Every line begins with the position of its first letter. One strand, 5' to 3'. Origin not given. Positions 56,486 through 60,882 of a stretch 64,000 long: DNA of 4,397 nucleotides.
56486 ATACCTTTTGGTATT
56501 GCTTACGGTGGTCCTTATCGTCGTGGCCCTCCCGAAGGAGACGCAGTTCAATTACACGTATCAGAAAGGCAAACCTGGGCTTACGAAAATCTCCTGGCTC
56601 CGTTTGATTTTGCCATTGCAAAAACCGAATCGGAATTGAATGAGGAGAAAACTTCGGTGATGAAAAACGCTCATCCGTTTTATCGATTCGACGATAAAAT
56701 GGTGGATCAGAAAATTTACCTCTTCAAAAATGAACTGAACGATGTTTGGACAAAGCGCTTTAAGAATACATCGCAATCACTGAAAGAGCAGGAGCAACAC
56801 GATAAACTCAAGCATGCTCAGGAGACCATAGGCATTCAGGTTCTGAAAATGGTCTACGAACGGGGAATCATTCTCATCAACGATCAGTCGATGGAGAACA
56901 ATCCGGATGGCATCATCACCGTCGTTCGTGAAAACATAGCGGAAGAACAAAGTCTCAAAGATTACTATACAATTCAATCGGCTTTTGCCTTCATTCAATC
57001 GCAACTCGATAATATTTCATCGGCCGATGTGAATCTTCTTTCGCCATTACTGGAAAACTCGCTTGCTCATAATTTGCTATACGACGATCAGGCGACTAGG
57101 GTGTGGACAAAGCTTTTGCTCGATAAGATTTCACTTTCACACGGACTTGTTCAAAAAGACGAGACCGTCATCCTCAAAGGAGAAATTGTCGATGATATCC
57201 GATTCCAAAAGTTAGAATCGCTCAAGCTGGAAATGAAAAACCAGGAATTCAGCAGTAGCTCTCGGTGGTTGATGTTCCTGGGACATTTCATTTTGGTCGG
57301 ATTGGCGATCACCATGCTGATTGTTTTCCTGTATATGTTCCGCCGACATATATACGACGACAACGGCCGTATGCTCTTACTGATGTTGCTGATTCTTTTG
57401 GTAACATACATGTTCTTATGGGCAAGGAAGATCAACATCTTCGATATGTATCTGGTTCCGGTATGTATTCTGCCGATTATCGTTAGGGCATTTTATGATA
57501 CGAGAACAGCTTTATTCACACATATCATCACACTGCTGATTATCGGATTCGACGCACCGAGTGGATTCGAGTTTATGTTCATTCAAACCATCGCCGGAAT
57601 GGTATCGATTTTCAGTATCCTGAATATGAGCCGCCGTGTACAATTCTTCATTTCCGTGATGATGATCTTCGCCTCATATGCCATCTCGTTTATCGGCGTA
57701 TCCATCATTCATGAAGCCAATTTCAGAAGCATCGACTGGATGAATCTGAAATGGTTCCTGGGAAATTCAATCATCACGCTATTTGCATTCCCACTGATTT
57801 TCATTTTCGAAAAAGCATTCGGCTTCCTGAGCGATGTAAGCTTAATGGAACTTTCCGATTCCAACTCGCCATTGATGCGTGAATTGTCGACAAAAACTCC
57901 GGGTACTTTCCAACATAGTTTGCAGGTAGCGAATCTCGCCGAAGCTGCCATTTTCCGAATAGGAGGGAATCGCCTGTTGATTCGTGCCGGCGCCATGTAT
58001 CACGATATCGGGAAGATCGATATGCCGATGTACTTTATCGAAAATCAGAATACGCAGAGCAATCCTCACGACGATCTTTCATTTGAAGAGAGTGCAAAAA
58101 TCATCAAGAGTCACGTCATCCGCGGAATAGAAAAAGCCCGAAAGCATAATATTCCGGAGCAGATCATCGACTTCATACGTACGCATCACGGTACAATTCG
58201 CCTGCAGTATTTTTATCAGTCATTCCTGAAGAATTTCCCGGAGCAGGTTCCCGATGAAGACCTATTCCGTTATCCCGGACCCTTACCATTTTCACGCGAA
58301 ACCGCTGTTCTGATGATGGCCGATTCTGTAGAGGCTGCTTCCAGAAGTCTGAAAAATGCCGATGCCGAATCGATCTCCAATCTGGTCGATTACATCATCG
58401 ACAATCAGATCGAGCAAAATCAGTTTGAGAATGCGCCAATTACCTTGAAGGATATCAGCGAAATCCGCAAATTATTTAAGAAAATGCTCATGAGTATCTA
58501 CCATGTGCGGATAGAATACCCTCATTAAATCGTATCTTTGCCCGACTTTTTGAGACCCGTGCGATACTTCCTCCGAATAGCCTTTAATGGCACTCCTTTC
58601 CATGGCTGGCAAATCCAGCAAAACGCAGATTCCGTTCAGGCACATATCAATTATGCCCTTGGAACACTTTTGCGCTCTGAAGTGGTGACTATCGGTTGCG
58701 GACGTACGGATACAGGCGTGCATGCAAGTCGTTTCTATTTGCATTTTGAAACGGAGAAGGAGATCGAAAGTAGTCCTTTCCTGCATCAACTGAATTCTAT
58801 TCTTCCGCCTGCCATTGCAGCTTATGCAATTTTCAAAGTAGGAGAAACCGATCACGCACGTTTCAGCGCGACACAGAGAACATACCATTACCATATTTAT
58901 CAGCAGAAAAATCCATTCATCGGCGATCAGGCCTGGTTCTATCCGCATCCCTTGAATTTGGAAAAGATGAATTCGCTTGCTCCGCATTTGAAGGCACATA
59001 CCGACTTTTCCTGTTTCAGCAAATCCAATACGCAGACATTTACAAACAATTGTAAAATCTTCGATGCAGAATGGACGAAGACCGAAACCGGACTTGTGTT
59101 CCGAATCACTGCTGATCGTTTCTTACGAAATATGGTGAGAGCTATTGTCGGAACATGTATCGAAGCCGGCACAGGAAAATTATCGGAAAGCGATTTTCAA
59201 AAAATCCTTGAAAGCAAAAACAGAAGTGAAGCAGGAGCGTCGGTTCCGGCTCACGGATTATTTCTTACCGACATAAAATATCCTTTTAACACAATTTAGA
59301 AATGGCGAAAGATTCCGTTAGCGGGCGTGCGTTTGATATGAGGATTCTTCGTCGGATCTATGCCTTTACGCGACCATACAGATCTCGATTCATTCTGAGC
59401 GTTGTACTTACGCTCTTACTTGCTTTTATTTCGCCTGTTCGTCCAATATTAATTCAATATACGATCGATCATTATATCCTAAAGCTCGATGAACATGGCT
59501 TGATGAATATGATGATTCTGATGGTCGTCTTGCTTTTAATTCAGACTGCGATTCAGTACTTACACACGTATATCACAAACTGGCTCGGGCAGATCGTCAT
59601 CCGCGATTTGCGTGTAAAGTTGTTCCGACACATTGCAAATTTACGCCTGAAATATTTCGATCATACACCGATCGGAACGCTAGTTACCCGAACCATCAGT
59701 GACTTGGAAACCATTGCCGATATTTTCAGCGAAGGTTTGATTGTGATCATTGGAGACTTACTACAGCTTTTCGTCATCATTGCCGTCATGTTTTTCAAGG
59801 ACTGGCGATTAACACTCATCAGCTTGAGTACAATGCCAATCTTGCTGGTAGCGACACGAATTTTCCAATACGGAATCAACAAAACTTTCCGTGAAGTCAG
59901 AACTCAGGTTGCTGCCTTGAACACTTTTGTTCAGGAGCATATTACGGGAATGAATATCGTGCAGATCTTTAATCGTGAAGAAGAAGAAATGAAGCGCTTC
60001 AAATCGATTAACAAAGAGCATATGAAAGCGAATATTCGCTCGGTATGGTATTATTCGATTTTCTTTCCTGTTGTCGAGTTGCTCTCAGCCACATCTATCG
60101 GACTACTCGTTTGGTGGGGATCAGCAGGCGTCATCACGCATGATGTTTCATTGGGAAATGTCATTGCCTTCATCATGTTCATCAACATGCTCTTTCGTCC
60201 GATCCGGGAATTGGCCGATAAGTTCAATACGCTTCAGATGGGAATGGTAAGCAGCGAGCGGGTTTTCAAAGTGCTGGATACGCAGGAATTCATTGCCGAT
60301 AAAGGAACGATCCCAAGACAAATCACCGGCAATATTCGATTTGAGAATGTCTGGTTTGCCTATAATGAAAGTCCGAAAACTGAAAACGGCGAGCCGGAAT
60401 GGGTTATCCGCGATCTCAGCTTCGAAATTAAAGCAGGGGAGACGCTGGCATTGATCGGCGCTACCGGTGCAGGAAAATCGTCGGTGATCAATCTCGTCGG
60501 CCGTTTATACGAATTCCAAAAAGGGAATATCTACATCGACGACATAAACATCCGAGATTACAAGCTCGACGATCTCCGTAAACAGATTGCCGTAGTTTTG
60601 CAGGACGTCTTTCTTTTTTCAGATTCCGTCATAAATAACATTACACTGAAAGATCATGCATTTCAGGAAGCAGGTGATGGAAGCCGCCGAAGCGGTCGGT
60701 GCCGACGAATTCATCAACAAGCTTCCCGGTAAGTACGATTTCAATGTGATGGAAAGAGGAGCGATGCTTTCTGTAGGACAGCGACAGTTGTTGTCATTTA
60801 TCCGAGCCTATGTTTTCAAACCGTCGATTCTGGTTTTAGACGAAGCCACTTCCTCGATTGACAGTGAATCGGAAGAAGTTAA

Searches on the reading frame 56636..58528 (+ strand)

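Call 40: search_protein_families(library=ncbifam, proteins=[window:56636-58528:+], max_evalue=0.0001)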
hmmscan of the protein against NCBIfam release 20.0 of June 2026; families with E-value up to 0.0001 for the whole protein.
window:56636-58528:+ (630 aa): 2 families
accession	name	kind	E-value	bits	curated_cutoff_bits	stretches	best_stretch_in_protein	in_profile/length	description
TIGR00277.1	HDIG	domain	1.2e-21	76.3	27.6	1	421-519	2-83/84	HDIG domain-containing metalloprotein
TIGR01596.1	cas3_HD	equivalog_domain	7.3e-05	22.9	43.45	0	426-565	3-114/178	CRISPR-associated endonuclease Cas3''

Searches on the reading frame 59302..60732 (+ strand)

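Call 40: search_protein_families(library=ncbifam, proteins=[window:59302-60732:+], max_evalue=0.0001)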
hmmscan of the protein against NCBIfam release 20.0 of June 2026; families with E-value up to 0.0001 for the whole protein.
window:59302-60732:+ (476 aa): 126 families (the best 25 are shown)
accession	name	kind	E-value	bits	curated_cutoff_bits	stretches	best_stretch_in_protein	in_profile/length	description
TIGR02203.1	MsbA_lipidA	equivalog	1.2e-90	304.6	602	1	17-451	3-431/572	lipid A export permease/ATP-binding protein MsbA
NF008381.0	PRK11176.1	equivalog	3.2e-74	250.4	867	1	13-449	10-439/582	lipid A ABC transporter ATP-binding protein/permease MsbA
TIGR02204.1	MsbA_rel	hypoth_equivalog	9.6e-73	245.7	780.4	1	13-448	3-435/576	ABC transporter, permease/ATP-binding protein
TIGR00958.1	3a01208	subfamily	1.3e-70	238.5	874.6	1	15-448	148-576/711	antigen peptide transporter 2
NF008056.1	PRK10790.1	equivalog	4.8e-62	210.3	746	1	15-451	10-439/584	SmdB family multidrug efflux ABC transporter permease/ATP-binding protein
TIGR01846.1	type_I_sec_HlyB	subfamily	8.7e-62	209.4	725.55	1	26-453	137-557/694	type I secretion system permease/ATPase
NF052233.1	CphA_assoc_ABC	equivalog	7.6e-60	203.1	880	1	14-448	170-603/766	cyanophycin metabolism-associated ABC transporter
NF045513.1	HepA_fam_ABC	equivalog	8.6e-56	189.6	725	1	32-452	54-473/610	heterocyst formation ABC transporter subunit HepA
TIGR03375.1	type_I_sec_LssB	subfamily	7.1e-51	173.3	693.1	1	54-456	175-570/696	type I secretion system permease/ATPase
NF010178.0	PRK13657.1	equivalog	8.9e-51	173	733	1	13-449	4-431/588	glucan ABC transporter ATP-binding protein/ permease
NF008055.0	PRK10789.1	equivalog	1.5e-50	172.3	845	1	19-450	7-433/590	SmdA family multidrug ABC transporter permease/ATP-binding protein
TIGR01193.1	bacteriocin_ABC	subfamily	1.2e-48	166.2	523.85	1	31-451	158-572/708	peptide cleavage/export ABC transporter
TIGR03796.1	NHLM_micro_ABC1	equivalog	2e-48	165.1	853.3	1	23-456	149-582/710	NHLP family bacteriocin export ABC transporter peptidase/permease/ATPase subunit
TIGR02857.1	CydD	equivalog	9.1e-47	160.2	435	1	33-455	8-424/529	thiol reductant ABC exporter subunit CydD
NF000475.1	tet_ABC_46_B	exception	6.5e-46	157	1250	1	13-452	1-439/578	tetracycline efflux ABC transporter Tet(46) subunit B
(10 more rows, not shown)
